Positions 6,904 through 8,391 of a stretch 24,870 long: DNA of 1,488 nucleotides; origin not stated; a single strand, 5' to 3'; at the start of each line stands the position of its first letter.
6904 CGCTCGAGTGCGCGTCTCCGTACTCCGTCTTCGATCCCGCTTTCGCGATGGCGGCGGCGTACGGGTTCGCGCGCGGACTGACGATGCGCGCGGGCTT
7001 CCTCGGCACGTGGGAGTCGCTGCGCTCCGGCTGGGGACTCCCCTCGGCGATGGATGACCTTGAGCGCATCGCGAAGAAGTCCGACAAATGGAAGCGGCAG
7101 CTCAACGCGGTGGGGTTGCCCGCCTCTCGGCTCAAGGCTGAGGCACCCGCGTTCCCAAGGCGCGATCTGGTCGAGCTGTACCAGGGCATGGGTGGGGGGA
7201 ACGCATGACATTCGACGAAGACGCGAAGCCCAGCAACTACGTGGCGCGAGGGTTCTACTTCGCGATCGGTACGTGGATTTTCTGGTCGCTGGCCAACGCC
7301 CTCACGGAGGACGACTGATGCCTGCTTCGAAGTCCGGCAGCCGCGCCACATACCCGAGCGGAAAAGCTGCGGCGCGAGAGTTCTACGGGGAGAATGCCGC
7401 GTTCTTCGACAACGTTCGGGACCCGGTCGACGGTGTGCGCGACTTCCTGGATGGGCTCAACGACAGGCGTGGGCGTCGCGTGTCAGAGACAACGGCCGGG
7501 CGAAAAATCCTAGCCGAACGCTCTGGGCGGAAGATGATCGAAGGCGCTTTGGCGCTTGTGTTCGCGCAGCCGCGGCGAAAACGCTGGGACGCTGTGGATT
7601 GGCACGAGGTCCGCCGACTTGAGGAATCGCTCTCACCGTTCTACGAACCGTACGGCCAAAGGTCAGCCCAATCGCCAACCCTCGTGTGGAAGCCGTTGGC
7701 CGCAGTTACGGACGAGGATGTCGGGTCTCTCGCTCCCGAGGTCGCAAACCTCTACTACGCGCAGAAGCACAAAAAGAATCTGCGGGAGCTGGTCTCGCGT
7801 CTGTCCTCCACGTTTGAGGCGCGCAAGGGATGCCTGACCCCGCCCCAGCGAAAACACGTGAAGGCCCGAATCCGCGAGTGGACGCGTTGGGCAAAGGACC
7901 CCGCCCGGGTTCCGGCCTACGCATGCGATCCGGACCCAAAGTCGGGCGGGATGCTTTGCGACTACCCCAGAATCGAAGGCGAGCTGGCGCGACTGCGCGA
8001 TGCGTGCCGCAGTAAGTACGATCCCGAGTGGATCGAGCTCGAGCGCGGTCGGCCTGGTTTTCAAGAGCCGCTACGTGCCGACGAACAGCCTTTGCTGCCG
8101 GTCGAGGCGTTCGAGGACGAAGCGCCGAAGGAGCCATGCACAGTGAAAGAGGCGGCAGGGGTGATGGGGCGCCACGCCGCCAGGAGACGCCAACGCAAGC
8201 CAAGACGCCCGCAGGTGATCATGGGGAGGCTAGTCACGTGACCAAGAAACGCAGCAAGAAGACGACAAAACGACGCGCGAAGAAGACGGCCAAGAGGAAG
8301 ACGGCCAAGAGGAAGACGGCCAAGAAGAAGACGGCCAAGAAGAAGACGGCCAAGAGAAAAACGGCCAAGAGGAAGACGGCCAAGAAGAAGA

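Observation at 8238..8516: Histone-H1-like protein made of 13 tandem (K/R)KTAK pentapeptides, encoded by a 15-bp tandem array inside the structural operon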

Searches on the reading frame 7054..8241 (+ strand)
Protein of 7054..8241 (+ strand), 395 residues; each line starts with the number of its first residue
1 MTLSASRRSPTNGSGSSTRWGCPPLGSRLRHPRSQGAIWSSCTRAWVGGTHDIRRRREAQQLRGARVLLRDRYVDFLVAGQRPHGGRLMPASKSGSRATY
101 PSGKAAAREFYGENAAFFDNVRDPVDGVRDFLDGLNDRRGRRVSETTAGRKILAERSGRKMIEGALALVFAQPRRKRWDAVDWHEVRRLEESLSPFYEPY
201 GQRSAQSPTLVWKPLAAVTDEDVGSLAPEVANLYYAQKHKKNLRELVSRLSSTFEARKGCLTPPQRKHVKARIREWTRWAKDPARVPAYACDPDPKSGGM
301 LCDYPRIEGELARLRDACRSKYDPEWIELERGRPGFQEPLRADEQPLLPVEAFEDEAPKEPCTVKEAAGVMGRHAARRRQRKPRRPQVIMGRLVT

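Call 10: search_protein_families(library=pfam, max_evalue=0.01, proteins=[window:7054-8241:+])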
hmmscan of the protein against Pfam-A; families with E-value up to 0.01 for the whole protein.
window:7054-8241:+ (395 aa): 0 families

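Call 12: search_protein_families(library=phrogs, max_evalue=0.01, proteins=[window:7054-8241:+])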
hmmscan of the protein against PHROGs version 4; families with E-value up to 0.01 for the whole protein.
window:7054-8241:+ (395 aa): 0 families
